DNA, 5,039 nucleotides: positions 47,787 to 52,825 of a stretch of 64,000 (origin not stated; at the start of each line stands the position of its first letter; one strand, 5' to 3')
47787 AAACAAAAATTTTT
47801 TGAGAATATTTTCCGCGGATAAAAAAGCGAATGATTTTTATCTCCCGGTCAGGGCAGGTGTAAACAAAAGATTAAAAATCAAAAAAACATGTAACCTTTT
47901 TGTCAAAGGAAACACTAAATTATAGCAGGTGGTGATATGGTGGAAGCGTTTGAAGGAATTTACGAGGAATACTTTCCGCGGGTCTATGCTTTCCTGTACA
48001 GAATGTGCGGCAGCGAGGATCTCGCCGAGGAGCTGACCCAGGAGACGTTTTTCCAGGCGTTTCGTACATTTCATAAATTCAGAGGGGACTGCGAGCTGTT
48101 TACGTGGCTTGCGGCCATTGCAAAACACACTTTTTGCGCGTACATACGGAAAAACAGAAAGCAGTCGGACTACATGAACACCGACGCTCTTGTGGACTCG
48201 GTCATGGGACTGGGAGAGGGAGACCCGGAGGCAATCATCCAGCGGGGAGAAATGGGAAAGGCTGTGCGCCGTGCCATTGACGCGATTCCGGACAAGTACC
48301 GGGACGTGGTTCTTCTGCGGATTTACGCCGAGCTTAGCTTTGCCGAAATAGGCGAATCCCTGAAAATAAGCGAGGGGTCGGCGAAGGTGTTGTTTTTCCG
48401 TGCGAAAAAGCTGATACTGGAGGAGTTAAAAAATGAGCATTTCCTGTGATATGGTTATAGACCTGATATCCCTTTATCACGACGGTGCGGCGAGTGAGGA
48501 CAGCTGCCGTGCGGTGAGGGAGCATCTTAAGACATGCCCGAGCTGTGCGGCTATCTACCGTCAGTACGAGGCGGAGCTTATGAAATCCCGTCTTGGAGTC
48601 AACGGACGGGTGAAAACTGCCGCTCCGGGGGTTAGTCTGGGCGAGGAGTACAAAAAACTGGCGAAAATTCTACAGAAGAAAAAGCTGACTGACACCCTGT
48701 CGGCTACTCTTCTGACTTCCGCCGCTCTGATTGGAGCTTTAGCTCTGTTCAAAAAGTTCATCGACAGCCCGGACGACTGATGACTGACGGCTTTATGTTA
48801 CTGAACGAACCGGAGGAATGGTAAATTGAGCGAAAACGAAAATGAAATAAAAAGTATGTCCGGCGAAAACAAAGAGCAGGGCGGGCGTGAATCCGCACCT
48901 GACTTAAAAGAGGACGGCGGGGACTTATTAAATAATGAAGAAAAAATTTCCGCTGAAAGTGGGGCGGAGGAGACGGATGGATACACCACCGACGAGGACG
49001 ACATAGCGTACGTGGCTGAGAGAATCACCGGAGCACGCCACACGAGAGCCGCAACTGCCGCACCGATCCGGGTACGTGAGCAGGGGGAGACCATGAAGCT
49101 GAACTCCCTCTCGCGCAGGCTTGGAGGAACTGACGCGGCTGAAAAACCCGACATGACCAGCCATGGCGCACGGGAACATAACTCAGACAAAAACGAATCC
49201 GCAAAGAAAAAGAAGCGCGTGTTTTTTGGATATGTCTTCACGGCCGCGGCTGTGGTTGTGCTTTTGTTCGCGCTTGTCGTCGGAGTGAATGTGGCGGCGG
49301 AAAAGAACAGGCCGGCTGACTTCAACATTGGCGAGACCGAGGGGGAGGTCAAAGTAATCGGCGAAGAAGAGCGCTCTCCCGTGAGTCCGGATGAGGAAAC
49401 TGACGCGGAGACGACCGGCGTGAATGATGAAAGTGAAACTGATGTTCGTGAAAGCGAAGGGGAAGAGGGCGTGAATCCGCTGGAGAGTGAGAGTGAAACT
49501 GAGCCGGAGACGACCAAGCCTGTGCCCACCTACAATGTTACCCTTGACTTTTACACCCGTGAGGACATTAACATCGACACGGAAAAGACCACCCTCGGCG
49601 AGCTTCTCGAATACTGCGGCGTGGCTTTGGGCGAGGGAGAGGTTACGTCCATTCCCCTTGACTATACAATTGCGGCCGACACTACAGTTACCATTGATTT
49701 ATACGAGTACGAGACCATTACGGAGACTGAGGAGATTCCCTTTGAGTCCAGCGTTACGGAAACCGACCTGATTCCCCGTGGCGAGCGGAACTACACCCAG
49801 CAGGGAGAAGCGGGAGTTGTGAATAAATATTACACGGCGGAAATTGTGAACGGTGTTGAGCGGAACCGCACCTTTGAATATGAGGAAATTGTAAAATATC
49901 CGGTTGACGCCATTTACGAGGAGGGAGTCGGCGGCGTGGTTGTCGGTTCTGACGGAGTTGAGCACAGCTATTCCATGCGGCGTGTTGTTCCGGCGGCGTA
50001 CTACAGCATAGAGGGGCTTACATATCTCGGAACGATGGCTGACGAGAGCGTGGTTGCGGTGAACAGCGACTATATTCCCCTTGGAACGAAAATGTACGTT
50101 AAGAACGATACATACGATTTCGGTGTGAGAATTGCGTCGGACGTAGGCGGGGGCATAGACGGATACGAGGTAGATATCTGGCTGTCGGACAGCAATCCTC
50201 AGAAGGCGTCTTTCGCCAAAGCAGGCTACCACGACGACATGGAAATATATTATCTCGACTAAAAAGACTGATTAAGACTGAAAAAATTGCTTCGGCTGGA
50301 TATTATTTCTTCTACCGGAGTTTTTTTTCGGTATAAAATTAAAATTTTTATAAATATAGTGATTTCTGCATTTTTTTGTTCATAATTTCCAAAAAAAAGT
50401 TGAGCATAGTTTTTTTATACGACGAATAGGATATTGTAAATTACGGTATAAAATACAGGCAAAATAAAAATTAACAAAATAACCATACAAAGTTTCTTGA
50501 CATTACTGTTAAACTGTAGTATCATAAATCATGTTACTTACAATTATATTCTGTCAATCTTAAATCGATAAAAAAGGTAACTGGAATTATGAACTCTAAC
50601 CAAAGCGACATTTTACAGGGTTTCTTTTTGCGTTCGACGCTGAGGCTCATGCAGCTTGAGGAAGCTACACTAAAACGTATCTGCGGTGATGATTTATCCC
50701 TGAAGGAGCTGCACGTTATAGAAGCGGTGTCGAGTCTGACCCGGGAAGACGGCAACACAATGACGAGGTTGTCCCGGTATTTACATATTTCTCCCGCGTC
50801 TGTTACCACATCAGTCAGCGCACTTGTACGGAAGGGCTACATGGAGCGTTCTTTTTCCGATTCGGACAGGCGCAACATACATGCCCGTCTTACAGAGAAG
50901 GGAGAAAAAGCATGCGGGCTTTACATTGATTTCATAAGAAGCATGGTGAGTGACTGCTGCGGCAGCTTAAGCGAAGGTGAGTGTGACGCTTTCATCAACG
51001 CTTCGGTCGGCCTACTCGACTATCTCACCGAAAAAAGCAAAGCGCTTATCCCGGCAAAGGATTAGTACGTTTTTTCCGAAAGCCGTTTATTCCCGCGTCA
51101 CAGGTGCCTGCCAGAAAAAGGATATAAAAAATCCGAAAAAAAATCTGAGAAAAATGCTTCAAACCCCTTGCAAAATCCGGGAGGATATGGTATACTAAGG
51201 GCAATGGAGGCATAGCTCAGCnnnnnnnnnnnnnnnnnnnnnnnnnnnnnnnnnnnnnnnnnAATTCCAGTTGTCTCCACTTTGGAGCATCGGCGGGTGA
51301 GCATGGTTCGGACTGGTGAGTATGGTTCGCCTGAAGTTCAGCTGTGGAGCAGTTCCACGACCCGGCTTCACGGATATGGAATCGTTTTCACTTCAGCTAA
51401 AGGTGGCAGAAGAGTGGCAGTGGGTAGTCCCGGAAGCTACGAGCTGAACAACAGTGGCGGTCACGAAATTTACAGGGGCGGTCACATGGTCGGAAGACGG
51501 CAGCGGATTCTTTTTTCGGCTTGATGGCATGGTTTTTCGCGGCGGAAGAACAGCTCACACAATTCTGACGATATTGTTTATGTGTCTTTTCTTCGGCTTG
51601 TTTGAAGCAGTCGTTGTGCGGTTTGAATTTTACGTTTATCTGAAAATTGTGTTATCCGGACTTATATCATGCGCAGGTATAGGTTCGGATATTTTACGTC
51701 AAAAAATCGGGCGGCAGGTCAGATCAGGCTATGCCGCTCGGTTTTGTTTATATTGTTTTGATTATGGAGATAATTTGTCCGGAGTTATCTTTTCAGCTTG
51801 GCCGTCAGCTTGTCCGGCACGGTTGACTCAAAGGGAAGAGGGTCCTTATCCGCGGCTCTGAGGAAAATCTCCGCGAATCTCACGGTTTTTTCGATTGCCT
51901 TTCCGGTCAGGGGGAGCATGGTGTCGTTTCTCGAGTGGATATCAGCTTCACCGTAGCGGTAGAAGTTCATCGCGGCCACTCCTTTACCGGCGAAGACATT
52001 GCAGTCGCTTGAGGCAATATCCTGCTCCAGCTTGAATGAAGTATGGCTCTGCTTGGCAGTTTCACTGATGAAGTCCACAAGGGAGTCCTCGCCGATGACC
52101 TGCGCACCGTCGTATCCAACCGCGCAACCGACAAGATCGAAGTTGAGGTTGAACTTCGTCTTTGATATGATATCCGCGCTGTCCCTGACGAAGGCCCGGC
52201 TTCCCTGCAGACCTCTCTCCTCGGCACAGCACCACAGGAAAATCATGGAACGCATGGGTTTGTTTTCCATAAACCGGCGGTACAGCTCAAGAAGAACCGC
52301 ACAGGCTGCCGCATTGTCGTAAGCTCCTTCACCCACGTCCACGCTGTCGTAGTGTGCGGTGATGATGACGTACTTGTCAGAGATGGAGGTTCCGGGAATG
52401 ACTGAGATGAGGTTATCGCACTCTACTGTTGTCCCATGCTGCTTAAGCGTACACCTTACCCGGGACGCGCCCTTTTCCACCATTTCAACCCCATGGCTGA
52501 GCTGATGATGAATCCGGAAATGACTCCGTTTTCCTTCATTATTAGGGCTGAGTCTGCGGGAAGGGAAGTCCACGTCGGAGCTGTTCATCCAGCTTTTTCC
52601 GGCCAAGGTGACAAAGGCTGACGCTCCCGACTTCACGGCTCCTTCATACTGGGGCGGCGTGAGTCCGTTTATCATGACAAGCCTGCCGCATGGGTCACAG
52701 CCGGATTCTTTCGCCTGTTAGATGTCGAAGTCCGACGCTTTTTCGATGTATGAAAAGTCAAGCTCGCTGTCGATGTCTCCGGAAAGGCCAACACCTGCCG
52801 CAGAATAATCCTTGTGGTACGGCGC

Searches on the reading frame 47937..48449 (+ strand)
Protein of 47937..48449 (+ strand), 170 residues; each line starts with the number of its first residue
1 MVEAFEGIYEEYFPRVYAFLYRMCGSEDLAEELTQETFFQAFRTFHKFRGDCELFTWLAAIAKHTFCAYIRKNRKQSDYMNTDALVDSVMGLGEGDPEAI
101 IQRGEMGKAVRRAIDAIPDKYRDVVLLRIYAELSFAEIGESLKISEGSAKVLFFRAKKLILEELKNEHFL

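Call 49: search_protein_families(library=pfam, proteins=[window:47937-48449:+], max_evalue=0.001)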
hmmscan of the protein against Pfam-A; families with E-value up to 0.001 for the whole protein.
window:47937-48449:+ (170 aa): 3 families
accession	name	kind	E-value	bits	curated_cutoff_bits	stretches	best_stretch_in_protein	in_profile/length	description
PF04542.20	Sigma70_r2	-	3.9e-15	55.8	24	1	8-75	1-70/71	Sigma-70 region 2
PF08281.18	Sigma70_r4_2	-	1.4e-11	44.3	25.7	1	109-159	3-53/54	Sigma-70, region 4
PF04545.22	Sigma70_r4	-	4.6e-07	29.7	24.1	1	113-156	1-44/50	Sigma-70, region 4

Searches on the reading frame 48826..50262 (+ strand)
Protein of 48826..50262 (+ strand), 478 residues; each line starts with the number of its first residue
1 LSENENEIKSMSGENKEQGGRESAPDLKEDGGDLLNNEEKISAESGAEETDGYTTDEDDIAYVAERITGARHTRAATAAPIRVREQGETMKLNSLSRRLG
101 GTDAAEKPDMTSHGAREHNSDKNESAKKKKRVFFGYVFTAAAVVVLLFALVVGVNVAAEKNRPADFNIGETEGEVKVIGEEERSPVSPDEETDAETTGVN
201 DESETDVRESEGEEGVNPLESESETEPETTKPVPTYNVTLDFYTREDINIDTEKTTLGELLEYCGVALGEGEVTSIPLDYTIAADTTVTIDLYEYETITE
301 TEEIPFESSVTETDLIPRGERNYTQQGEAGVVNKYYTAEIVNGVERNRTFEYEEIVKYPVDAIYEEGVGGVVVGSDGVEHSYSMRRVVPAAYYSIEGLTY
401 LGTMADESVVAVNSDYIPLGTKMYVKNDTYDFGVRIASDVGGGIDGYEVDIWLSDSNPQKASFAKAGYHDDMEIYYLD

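Call 49: search_protein_families(library=pfam, proteins=[window:48826-50262:+], max_evalue=0.001)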
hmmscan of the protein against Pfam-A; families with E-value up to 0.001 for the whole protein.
window:48826-50262:+ (478 aa): 2 families
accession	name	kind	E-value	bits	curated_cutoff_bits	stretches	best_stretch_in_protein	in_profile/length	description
PF07501.17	G5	-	1.8e-11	44.5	23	1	296-367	2-73/75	G5 domain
PF06725.17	3D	-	1.2e-07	32.3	23.8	1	408-477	1-71/72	3D domain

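Call 50: find_homologous_proteins(query=window:48826-50262:+, max_evalue=1e-30)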
Query window:48826-50262:+ (478 aa): 284 proteins with E <= 1e-30 among 8000 candidates; the best 120 are listed.
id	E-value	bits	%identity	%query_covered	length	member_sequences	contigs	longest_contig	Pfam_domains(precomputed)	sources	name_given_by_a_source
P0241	0.0e+0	1039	100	100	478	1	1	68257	PF07501.18,PF06725.18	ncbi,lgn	-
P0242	3.8e-195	667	68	100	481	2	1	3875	PF07501.18,PF06725.18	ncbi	-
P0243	1.4e-194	665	67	100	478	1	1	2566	PF07501.18,PF06725.18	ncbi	-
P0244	1.9e-139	484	53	95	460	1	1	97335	PF07501.18,PF06725.18,PF05887.17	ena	-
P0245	5.7e-139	482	54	92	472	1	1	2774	PF07501.18,PF06725.18,PF05887.17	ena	-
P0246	6.4e-139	482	53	93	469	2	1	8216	PF07501.18,PF06725.18,PF05887.17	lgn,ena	-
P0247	1.0e-138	481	54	92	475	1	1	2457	PF07501.18,PF06725.18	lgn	-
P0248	1.1e-138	481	53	98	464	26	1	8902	PF07501.18,PF06725.18,PF05887.17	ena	-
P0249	1.1e-138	481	54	92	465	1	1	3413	PF07501.18,PF06725.18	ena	-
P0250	1.7e-138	480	54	92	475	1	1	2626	PF07501.18,PF06725.18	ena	-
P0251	2.2e-138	480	54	92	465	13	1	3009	PF07501.18,PF06725.18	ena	-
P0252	2.5e-138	480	54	92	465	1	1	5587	PF07501.18,PF06725.18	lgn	-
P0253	2.5e-138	480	52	97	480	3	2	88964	PF07501.18,PF06725.18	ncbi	-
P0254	2.9e-138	480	53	95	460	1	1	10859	PF07501.18,PF06725.18,PF05887.17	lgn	-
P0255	2.9e-138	480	55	92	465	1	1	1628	PF07501.18,PF06725.18,PF05887.17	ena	-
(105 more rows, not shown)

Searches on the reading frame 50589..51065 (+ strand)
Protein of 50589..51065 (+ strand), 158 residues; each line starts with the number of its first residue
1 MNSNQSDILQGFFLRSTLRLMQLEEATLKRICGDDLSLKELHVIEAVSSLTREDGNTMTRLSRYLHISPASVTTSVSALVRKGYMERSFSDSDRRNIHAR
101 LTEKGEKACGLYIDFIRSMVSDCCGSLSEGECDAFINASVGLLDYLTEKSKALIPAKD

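Call 49: search_protein_families(library=pfam, proteins=[window:50589-51065:+], max_evalue=0.001)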
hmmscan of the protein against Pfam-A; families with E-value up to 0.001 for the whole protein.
window:50589-51065:+ (158 aa): 6 families
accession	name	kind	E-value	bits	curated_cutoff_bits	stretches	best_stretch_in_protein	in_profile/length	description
PF13463.12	HTH_27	-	1e-08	35.8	22.2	1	46-105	8-68/68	Winged helix DNA-binding domain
PF01047.28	MarR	-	4.9e-08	33.2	24.6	1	47-96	9-58/59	MarR family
PF12802.13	MarR_2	-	2.4e-07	31.3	27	1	37-95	4-60/61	MarR family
PF13601.12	HTH_34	-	3.1e-06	27.7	27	1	45-119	4-79/80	Winged helix DNA-binding domain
PF22381.2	Staph_reg_Sar_Rot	-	3.9e-05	24.1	27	1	35-107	11-80/85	Transcriptional regulator SarA/Rot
PF01325.25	Fe_dep_repress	-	0.00016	22.3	26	1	57-86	24-53/60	Iron dependent repressor, N-terminal DNA binding domain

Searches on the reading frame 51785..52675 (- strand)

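Call 49: search_protein_families(library=pfam, proteins=[window:51785-52675:-], max_evalue=0.001)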
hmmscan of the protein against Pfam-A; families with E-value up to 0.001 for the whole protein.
window:51785-52675:- (296 aa): 3 families
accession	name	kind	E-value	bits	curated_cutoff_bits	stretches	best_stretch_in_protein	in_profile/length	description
PF04389.22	Peptidase_M28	-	2.4e-31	109.4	21.3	1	88-264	1-185/193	Peptidase family M28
PF05343.19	Peptidase_M42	-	4.4e-05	23.1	23.2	1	118-165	132-179/292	M42 glutamyl aminopeptidase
PF01546.33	Peptidase_M20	-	5e-05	23.7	24.6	1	115-254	30-189/206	Peptidase family M20/M25/M40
